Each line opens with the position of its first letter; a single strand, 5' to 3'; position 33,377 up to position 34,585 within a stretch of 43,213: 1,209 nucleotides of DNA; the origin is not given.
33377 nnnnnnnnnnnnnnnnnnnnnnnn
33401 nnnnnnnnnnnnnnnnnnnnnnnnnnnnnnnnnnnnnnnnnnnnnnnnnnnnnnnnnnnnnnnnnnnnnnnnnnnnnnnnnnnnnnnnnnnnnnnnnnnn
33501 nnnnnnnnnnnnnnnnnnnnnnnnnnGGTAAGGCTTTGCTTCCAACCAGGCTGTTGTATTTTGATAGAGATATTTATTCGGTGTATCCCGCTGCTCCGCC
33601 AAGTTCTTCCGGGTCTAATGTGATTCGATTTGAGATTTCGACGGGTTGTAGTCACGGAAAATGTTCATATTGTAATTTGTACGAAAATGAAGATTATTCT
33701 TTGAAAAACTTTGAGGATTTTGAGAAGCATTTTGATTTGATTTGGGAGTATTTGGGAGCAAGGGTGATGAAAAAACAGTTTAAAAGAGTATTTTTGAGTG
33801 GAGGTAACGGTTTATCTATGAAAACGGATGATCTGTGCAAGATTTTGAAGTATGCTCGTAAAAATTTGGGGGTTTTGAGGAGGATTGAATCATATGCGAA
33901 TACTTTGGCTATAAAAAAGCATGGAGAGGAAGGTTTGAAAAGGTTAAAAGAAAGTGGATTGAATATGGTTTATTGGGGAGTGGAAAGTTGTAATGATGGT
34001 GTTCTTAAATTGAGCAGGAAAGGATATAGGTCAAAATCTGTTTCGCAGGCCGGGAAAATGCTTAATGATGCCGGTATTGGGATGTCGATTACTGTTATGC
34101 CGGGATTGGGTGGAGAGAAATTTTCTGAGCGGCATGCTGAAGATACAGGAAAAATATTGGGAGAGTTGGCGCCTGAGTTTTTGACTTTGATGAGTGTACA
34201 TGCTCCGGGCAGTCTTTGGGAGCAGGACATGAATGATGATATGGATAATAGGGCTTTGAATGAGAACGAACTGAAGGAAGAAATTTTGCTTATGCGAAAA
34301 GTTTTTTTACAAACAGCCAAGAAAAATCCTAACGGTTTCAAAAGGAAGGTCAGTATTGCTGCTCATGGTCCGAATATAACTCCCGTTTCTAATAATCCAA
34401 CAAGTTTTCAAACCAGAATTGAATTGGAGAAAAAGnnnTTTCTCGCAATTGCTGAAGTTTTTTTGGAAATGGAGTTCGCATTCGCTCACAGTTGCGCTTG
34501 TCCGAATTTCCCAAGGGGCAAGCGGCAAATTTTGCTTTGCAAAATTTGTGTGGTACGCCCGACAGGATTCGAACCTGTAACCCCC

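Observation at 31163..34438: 1091-aa megaprotein: unrecognisable ~800-aa N-terminal region fused to a radical-SAM core with a non-canonical CX4CX2C motif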

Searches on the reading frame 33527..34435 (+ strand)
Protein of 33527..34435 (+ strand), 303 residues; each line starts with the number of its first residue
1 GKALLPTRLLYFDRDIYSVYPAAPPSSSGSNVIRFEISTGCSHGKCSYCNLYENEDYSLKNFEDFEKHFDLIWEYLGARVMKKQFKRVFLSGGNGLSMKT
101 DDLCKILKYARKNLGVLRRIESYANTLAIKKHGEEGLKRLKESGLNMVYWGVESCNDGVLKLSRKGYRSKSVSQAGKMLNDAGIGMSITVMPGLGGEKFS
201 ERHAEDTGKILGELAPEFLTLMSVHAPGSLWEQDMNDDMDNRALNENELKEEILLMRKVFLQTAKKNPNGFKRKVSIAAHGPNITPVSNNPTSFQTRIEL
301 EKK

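Call 19: find_homologous_proteins(query=window:33527-34435:+, max_evalue=0.001)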
Query window:33527-34435:+ (303 aa): 44 proteins with E <= 0.001 among 1869 candidates.
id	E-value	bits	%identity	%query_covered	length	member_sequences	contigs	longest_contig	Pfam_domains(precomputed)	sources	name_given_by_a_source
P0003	2.2e-30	124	36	66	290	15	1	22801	PF04055.28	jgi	jgi:radical SAM superfamily enzyme YgiQ (UPF0313 family)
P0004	7.6e-30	122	32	70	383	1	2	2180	PF04055.28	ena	-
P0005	1.0e-29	122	32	70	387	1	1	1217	PF04055.28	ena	-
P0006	1.9e-29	121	31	80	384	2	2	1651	PF04055.28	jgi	jgi:hypothetical protein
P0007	3.7e-29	120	30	79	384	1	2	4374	PF04055.28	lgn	-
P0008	4.7e-29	119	29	71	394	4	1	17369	PF04055.28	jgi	jgi:radical SAM superfamily enzyme YgiQ (UPF0313 family)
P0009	9.3e-29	119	31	70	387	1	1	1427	PF04055.28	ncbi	-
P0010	1.3e-28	118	31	71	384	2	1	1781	PF04055.28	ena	-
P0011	1.5e-28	118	31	71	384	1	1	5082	PF04055.28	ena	-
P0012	1.6e-28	118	29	71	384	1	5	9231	PF04055.28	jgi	jgi:hypothetical protein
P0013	2.0e-28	117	31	70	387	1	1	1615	PF04055.28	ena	-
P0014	3.4e-28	117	30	71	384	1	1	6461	PF04055.28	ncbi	-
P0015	4.5e-28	116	31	70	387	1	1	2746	PF04055.28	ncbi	-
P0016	6.0e-28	116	30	82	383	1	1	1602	PF04055.28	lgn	-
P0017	6.2e-28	116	31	70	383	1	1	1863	PF04055.28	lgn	-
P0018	7.2e-28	116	30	79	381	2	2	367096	PF04055.28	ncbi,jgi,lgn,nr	ncbi:MAG: radical SAM protein [Marinisporobacter sp.]|jgi:radical SAM superfamily enzyme YgiQ (UPF03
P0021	8.2e-27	112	32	87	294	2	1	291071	PF04055.28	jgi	jgi:radical SAM superfamily enzyme YgiQ (UPF0313 family)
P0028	8.6e-26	109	30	80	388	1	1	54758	PF04055.28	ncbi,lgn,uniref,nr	ncbi:radical SAM superfamily enzyme YgiQ (UPF0313 family) [Desulfosalsimonas propionicica]|uniref:Ra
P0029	1.3e-25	108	30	80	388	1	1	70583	PF04055.28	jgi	-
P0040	2.8e-23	101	33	66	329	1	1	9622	PF16199.11,PF04055.28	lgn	-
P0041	9.9e-23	99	32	76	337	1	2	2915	PF16199.11,PF04055.28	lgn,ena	-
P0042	3.4e-22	97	30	79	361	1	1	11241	PF04055.28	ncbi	ncbi:MAG: radical SAM protein [archaeon]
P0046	1.6e-15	75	26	68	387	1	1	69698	PF04055.28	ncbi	-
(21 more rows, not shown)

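Call 22: search_protein_families(library=ncbifam, proteins=[P0003, P0018, P0021, P0028, P0040, P0042], max_evalue=0.001)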
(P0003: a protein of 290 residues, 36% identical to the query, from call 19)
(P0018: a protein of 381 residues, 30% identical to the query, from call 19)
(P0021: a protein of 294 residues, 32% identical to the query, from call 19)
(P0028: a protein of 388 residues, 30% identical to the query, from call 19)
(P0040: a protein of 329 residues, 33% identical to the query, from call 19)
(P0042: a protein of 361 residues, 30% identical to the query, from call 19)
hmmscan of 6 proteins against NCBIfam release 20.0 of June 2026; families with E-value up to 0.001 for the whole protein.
P0003 (290 aa): 14 families
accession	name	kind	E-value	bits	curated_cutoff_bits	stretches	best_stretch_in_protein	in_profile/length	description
TIGR03975.1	rSAM_ocin_1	subfamily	4.9e-13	48.4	281.85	1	26-172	274-414/606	RiPP maturation radical SAM C-methyltransferase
TIGR04479.1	bcpD_PhpK_rSAM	subfamily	3.9e-10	38.7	600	1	19-197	244-416/504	PhpK family radical SAM P-methyltransferase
TIGR03471.1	HpnJ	equivalog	5.5e-10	38.7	577.6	1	19-212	200-387/472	hopanoid biosynthesis associated radical SAM protein HpnJ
TIGR02026.1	BchE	equivalog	4e-08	32.6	481.35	1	16-213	194-388/497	magnesium-protoporphyrin IX monomethyl ester anaerobic oxidative cyclase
TIGR04014.1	B12_SAM_MJ_0865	equivalog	1.3e-07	30.8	360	1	19-174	163-322/434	methyl-coenzyme M reductase glutamine C-methyltransferase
TIGR04072.2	rSAM_ladder_B12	equivalog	1.7e-06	27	360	1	18-172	182-333/443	lipid biosynthesis B12-binding/radical SAM protein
NF040546.1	rSAM_CUAEP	equivalog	7.3e-06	24.9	500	1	21-167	176-320/468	CUAEP/CCAEP-tail radical SAM (seleno)protein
TIGR00539.1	hemN_rel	equivalog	1e-05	24.9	205.4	1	47-238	38-223/361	radical SAM family heme chaperone HemW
NF040542.1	rSAM_RCCLKC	equivalog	2.8e-05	23.5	450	1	20-166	184-328/423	arsinothricin biosynthesis radical SAM protein ArsL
TIGR01212.1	TIGR01212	equivalog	7.7e-05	21.9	180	1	30-221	40-236/302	tRNA modification radical SAM protein MnmL/YtqA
TIGR04367.1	HpnR_B12_rSAM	equivalog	0.00017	20.3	650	1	19-163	189-328/490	hopanoid C-3 methylase HpnR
NF050148.1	rSAM_ApyD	equivalog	0.00023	19.7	750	1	19-190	202-366/645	RiPP biosynthesis radical SAM protein ApyD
TIGR04054.1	rSAM_NirJ1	equivalog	0.00031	19.5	650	1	21-148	42-163/387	putative heme d1 biosynthesis radical SAM protein NirJ1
TIGR03699.1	menaquin_MqnC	equivalog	0.00032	19.6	428.1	1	24-170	50-205/342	cyclic dehypoxanthinyl futalosine synthase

P0018 (381 aa): 11 families
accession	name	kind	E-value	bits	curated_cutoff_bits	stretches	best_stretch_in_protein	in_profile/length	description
TIGR01211.1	ELP3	subfamily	1.6e-08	33.5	350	1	136-277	185-327/522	tRNA uridine(34) 5-carboxymethylaminomethyl modification radical SAM/GNAT enzyme Elp3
TIGR01212.1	TIGR01212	equivalog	2.4e-08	33.5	180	1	170-283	140-251/302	tRNA modification radical SAM protein MnmL/YtqA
TIGR04479.1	bcpD_PhpK_rSAM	subfamily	2.5e-07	29.4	600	1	143-246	320-418/504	PhpK family radical SAM P-methyltransferase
NF006064.0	PRK08207.2-2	equivalog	6.4e-07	28.7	504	1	107-276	200-366/465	coproporphyrinogen III oxidase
TIGR03471.1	HpnJ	equivalog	1.1e-06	27.8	577.6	1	153-275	283-403/472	hopanoid biosynthesis associated radical SAM protein HpnJ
TIGR04072.2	rSAM_ladder_B12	equivalog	3.8e-06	25.8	360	1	124-238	242-350/443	lipid biosynthesis B12-binding/radical SAM protein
TIGR02026.1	BchE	equivalog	4.6e-05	22.5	481.35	1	132-256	264-384/497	magnesium-protoporphyrin IX monomethyl ester anaerobic oxidative cyclase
TIGR03975.1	rSAM_ocin_1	subfamily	0.00025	19.7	281.85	1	153-191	348-386/606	RiPP maturation radical SAM C-methyltransferase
TIGR03956.1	rSAM_HydE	equivalog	0.00039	19.8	254.6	1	103-267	92-248/340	[FeFe] hydrogenase H-cluster radical SAM maturase HydE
TIGR03994.1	rSAM_HemZ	equivalog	0.00046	19.4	321.4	1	109-273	139-303/401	coproporphyrinogen dehydrogenase HemZ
NF005133.0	PRK06582.1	equivalog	0.00089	18.4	597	0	108-270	63-222/390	coproporphyrinogen III oxidase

P0021 (294 aa): 17 families
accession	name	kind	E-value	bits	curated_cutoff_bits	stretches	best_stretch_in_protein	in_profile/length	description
TIGR03471.1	HpnJ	equivalog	1.7e-12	47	577.6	1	24-221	202-392/472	hopanoid biosynthesis associated radical SAM protein HpnJ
TIGR04479.1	bcpD_PhpK_rSAM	subfamily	4e-11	42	600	1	11-199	233-413/504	PhpK family radical SAM P-methyltransferase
NF010916.0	PRK14336.1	equivalog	3.7e-10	39.1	606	1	12-219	121-327/418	tRNA (N6-isopentenyl adenosine(37)-C2)-methylthiotransferase MiaB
TIGR04014.1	B12_SAM_MJ_0865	equivalog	1.2e-08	34.2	360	1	26-176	167-319/434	methyl-coenzyme M reductase glutamine C-methyltransferase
TIGR01212.1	TIGR01212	equivalog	8.8e-07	28.3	180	1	128-280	140-291/302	tRNA modification radical SAM protein MnmL/YtqA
TIGR00089.1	TIGR00089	subfamily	2e-05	23.6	251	1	20-164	141-287/429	MiaB/RimO family radical SAM methylthiotransferase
TIGR04013.1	B12_SAM_MJ_1487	hypoth_equivalog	4.3e-05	22.5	251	0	128-194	268-332/382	TIGR04013 family B12-binding domain/radical SAM domain-containing protein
TIGR04072.2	rSAM_ladder_B12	equivalog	4.6e-05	22.2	360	1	18-174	179-330/443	lipid biosynthesis B12-binding/radical SAM protein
NF040546.1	rSAM_CUAEP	equivalog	9.6e-05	21.2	500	1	23-172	175-320/468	CUAEP/CCAEP-tail radical SAM (seleno)protein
TIGR01211.1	ELP3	subfamily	0.00016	20.3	350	0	129-241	220-333/522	tRNA uridine(34) 5-carboxymethylaminomethyl modification radical SAM/GNAT enzyme Elp3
TIGR04107.1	rSAM_HutW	equivalog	0.00022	20.2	400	1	29-224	49-249/419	heme anaerobic degradation radical SAM methyltransferase ChuW/HutW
NF040542.1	rSAM_RCCLKC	equivalog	0.00024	20.4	450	1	23-171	184-328/423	arsinothricin biosynthesis radical SAM protein ArsL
TIGR01574.1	miaB-methiolase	equivalog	0.00035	19.7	355.3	0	24-168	150-300/437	tRNA (N6-isopentenyl adenosine(37)-C2)-methylthiotransferase MiaB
NF006067.1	PRK08208.1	equivalog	0.00042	19.4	380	1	28-216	44-238/427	STM4012 family radical SAM protein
TIGR04295.1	B12_rSAM_oligo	hypoth_equivalog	0.00062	18.6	400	1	22-104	203-281/422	TIGR04295 family B12-binding domain-containing radical SAM protein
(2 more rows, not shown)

P0028 (388 aa): 15 families
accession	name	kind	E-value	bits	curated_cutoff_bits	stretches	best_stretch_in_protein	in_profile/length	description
TIGR04479.1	bcpD_PhpK_rSAM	subfamily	3.2e-10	39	600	1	152-265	322-430/504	PhpK family radical SAM P-methyltransferase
TIGR04013.1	B12_SAM_MJ_1487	hypoth_equivalog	1.9e-09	36.8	251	1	162-215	252-306/382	TIGR04013 family B12-binding domain/radical SAM domain-containing protein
TIGR01211.1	ELP3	subfamily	2.8e-09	36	350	1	166-286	208-329/522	tRNA uridine(34) 5-carboxymethylaminomethyl modification radical SAM/GNAT enzyme Elp3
TIGR04072.2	rSAM_ladder_B12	equivalog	1e-08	34.3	360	1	131-223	242-330/443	lipid biosynthesis B12-binding/radical SAM protein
TIGR04014.1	B12_SAM_MJ_0865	equivalog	2.2e-07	30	360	1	128-217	225-311/434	methyl-coenzyme M reductase glutamine C-methyltransferase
TIGR01212.1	TIGR01212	equivalog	4.9e-07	29.2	180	1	147-289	109-250/302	tRNA modification radical SAM protein MnmL/YtqA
TIGR03471.1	HpnJ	equivalog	5.3e-07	28.9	577.6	1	159-251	282-372/472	hopanoid biosynthesis associated radical SAM protein HpnJ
NF040546.1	rSAM_CUAEP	equivalog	8e-06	24.8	500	1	130-267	231-369/468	CUAEP/CCAEP-tail radical SAM (seleno)protein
TIGR03994.1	rSAM_HemZ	equivalog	1.3e-05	24.5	321.4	1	88-268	114-290/401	coproporphyrinogen dehydrogenase HemZ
TIGR02026.1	BchE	equivalog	1.4e-05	24.2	481.35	1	130-206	254-329/497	magnesium-protoporphyrin IX monomethyl ester anaerobic oxidative cyclase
TIGR03975.1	rSAM_ocin_1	subfamily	1.8e-05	23.5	281.85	1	159-217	347-405/606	RiPP maturation radical SAM C-methyltransferase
NF045585.1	rSAM_slr0320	equivalog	0.00015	20.4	775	0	111-214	277-379/511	photosystem II high light acclimation radical SAM protein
TIGR00539.1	hemN_rel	equivalog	0.00039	19.6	205.4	1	113-228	50-165/361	radical SAM family heme chaperone HemW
TIGR00089.1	TIGR00089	subfamily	0.00052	18.9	251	0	133-204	208-278/429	MiaB/RimO family radical SAM methylthiotransferase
NF005133.0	PRK06582.1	equivalog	0.00079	18.5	597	0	119-281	67-226/390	coproporphyrinogen III oxidase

P0040 (329 aa): 17 families
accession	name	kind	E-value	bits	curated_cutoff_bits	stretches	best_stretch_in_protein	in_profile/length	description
TIGR01211.1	ELP3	subfamily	2.8e-11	42.6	350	1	114-233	208-328/522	tRNA uridine(34) 5-carboxymethylaminomethyl modification radical SAM/GNAT enzyme Elp3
TIGR01212.1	TIGR01212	equivalog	3.7e-11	42.7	180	1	52-239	67-252/302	tRNA modification radical SAM protein MnmL/YtqA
TIGR04072.2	rSAM_ladder_B12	equivalog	1.4e-10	40.5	360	1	17-171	183-330/443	lipid biosynthesis B12-binding/radical SAM protein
TIGR04479.1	bcpD_PhpK_rSAM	subfamily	7.1e-10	37.9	600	1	13-209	240-426/504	PhpK family radical SAM P-methyltransferase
TIGR03471.1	HpnJ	equivalog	1.3e-08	34.2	577.6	1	19-216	202-389/472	hopanoid biosynthesis associated radical SAM protein HpnJ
TIGR04014.1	B12_SAM_MJ_0865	equivalog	1.1e-06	27.7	360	1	17-213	163-357/434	methyl-coenzyme M reductase glutamine C-methyltransferase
TIGR00433.2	bioB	equivalog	2.4e-06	27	225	1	22-215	50-234/307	biotin synthase BioB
NF040546.1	rSAM_CUAEP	equivalog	6.7e-06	25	500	1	27-170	186-321/468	CUAEP/CCAEP-tail radical SAM (seleno)protein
TIGR01210.1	TIGR01210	equivalog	2.1e-05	23.9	212.15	1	91-169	99-176/313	archaeosine biosynthesis radical SAM protein RaSEA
TIGR04013.1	B12_SAM_MJ_1487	hypoth_equivalog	2.7e-05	23.2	251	1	15-213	152-356/382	TIGR04013 family B12-binding domain/radical SAM domain-containing protein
TIGR00089.1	TIGR00089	subfamily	3.3e-05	22.8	251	1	11-158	137-284/429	MiaB/RimO family radical SAM methylthiotransferase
TIGR03975.1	rSAM_ocin_1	subfamily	3.3e-05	22.6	281.85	1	13-150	260-389/606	RiPP maturation radical SAM C-methyltransferase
NF040542.1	rSAM_RCCLKC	equivalog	5.8e-05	22.4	450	1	19-164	185-324/423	arsinothricin biosynthesis radical SAM protein ArsL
TIGR02026.1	BchE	equivalog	9.5e-05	21.4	481.35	1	14-169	194-344/497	magnesium-protoporphyrin IX monomethyl ester anaerobic oxidative cyclase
NF045585.1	rSAM_slr0320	equivalog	0.00016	20.3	775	1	17-163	238-380/511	photosystem II high light acclimation radical SAM protein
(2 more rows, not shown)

P0042 (361 aa): 3 families
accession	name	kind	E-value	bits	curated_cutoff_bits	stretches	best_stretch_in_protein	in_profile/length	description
TIGR04479.1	bcpD_PhpK_rSAM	subfamily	3.8e-08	32.1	600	1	15-230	234-430/504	PhpK family radical SAM P-methyltransferase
TIGR03975.1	rSAM_ocin_1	subfamily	2.1e-05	23.2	281.85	1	22-161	261-391/606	RiPP maturation radical SAM C-methyltransferase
TIGR04014.1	B12_SAM_MJ_0865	equivalog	5.1e-05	22.2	360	1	20-174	158-310/434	methyl-coenzyme M reductase glutamine C-methyltransferase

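Call 23: find_encoding_contigs(protein=P0018, flank=6000, max_places=2)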
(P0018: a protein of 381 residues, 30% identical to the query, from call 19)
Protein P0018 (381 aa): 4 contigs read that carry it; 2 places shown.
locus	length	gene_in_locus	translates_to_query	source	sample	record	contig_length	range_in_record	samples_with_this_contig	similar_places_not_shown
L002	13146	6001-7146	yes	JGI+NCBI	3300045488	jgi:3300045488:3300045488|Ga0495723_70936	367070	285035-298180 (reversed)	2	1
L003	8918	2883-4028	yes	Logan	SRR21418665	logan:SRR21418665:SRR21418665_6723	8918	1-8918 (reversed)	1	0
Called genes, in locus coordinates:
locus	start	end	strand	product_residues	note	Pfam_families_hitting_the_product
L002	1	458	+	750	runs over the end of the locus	PF18934:DUF5682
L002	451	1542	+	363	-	PF05762:VWA_CoxE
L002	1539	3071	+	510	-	-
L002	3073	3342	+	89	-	-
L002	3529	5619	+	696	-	PF02743:dCache_1 (weak), PF21623:HK_sensor_dom_bact, PF00015:MCPsignal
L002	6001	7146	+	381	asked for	PF04055:Radical_SAM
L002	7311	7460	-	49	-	-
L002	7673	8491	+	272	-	PF13484:Fer4_16 (faint), PF13746:Fer4_18 (weak), PF13183:Fer4_8 (faint), PF13534:Fer4_17 (faint), PF14697:Fer4_21 (faint), PF13237:Fer4_10 (weak), PF12838:Fer4_7 (weak), PF13187:Fer4_9 (weak), +4 more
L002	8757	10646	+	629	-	PF02518:HATPase_c (faint), PF13589:HATPase_c_3, PF00183:HSP90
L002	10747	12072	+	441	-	PF07690:MFS_1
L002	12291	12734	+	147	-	PF22381:Staph_reg_Sar_Rot (weak), PF01047:MarR, PF12802:MarR_2, PF13463:HTH_27 (weak), PF13601:HTH_34 (weak)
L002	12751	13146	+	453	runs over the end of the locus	PF01554:MatE, PF01943:Polysacc_synt, PF01554:MatE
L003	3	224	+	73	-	?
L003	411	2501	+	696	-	PF02743:dCache_1 (weak), PF21623:HK_sensor_dom_bact, PF00015:MCPsignal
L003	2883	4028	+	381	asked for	PF04055:Radical_SAM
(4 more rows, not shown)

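Call 24: find_encoding_contigs(protein=P0028, flank=6000, max_places=2)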
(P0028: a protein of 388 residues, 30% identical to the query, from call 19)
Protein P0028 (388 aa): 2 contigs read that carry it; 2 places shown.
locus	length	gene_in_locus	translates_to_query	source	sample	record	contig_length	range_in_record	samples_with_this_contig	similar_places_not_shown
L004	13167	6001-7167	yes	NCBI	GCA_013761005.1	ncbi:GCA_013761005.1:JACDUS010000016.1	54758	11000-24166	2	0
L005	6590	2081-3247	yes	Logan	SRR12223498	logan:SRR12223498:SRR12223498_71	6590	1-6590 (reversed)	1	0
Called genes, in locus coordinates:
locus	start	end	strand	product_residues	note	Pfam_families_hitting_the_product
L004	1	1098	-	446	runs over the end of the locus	PF03435:Sacchrp_dh_NADP (faint), PF03447:NAD_binding_3, PF00742:Homoserine_dh, PF01842:ACT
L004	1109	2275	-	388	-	PF00155:Aminotran_1_2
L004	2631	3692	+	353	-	PF00586:AIRS, PF02769:AIRS_C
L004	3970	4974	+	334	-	PF00814:TsaD, PF22521:HypF_C_2 (weak)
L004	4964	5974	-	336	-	PF02618:YceG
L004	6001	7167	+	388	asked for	PF04055:Radical_SAM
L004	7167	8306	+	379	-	PF04055:Radical_SAM, PF06969:HemN_C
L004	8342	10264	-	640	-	PF00009:GTP_EFTU, PF03144:GTP_EFTU_D2, PF25461:Beta-barrel_SelB, PF09106:WHD_2nd_SelB, PF09107:WHD_3rd_SelB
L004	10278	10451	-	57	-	-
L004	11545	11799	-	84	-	-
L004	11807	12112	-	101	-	PF05119:Terminase_4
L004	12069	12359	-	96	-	-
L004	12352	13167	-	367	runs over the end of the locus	PF05065:Phage_capsid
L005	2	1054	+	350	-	?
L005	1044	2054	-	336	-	PF02618:YceG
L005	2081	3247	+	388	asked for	PF04055:Radical_SAM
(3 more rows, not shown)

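Call 25: find_encoding_contigs(protein=P0021, flank=6000, max_places=2)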
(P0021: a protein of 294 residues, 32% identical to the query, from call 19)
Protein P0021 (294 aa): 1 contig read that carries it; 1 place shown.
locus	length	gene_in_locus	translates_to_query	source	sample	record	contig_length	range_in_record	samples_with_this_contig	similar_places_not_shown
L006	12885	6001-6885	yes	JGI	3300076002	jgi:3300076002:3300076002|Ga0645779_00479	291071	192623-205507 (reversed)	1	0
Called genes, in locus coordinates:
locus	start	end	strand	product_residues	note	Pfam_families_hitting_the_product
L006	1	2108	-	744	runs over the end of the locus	PF08448:PAS_4, PF13426:PAS_9, PF08447:PAS_3, PF00989:PAS, PF08448:PAS_4, PF13426:PAS_9, PF08447:PAS_3, PF00990:GGDEF, +4 more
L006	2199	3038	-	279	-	PF02230:Abhydrolase_2 (faint), PF00561:Abhydrolase_1, PF12146:Hydrolase_4, PF12697:Abhydrolase_6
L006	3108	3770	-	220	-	PF19700:DUF6198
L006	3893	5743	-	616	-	PF08497:Radical_SAM_N, PF04055:Radical_SAM, PF11842:DUF3362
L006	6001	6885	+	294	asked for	PF04055:Radical_SAM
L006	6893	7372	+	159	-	PF04073:tRNA_edit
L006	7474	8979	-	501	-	PF02028:BCCT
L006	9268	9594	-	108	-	-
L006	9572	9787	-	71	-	PF06305:LapA_dom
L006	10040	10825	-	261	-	PF00378:ECH_1, PF16113:ECH_2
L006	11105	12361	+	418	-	PF09861:Lar_N, PF21113:LarA_C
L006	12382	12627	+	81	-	PF02597:ThiS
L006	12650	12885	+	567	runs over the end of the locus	PF02730:AFOR_N, PF01314:AFOR_C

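Call 51: search_protein_families(library=padloc, proteins=[P0018, P0003], max_evalue=0.01)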
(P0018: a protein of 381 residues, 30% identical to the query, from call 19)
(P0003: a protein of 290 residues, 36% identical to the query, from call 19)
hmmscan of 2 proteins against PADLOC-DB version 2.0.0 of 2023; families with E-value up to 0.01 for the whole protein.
P0018 (381 aa): 0 families

P0003 (290 aa): 1 family
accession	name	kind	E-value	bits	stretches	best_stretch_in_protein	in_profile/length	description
PDLC04704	PDC-M54B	-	0.0082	12.8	0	43-111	161-226/507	-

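Call 56: search_solved_structures(query=A3, max_evalue=0.01, show_alignments=1)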
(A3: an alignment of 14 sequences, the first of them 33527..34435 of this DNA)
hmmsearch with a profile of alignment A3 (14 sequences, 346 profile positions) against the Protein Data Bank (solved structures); distinct sequences matched with E-value up to 0.01: 10.
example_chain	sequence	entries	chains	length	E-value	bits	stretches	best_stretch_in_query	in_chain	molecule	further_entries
6iad_A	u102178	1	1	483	2.9e-17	66.2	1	124-255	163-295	Histone acetyltransferase, ELP3 family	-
6iaz_A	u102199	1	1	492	3.1e-17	66.1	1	124-255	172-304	Histone acetyltransferase, ELP3 family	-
6ia8_A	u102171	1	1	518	3.6e-17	65.9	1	124-255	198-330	Histone acetyltransferase, ELP3 family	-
9ccb_A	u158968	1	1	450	3.6e-10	42.9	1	22-198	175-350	Radical SAM core domain-containing protein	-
5ul2_A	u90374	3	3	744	3.9e-10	42.8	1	24-178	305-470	OxsB protein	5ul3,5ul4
5l7l_A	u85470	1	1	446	2.5e-06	30.2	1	125-248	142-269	ELP3 family, ELP3 family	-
6ia6_A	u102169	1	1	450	2.6e-06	30.2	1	125-248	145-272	ELP3 family, ELP3 family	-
5l7j_A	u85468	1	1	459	2.7e-06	30.1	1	125-248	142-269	ELP3 family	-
8avg_C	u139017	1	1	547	0.00095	21.8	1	93-247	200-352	Elongator complex protein 3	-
8ptx_C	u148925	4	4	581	0.001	21.7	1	121-247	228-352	Elongator complex protein 3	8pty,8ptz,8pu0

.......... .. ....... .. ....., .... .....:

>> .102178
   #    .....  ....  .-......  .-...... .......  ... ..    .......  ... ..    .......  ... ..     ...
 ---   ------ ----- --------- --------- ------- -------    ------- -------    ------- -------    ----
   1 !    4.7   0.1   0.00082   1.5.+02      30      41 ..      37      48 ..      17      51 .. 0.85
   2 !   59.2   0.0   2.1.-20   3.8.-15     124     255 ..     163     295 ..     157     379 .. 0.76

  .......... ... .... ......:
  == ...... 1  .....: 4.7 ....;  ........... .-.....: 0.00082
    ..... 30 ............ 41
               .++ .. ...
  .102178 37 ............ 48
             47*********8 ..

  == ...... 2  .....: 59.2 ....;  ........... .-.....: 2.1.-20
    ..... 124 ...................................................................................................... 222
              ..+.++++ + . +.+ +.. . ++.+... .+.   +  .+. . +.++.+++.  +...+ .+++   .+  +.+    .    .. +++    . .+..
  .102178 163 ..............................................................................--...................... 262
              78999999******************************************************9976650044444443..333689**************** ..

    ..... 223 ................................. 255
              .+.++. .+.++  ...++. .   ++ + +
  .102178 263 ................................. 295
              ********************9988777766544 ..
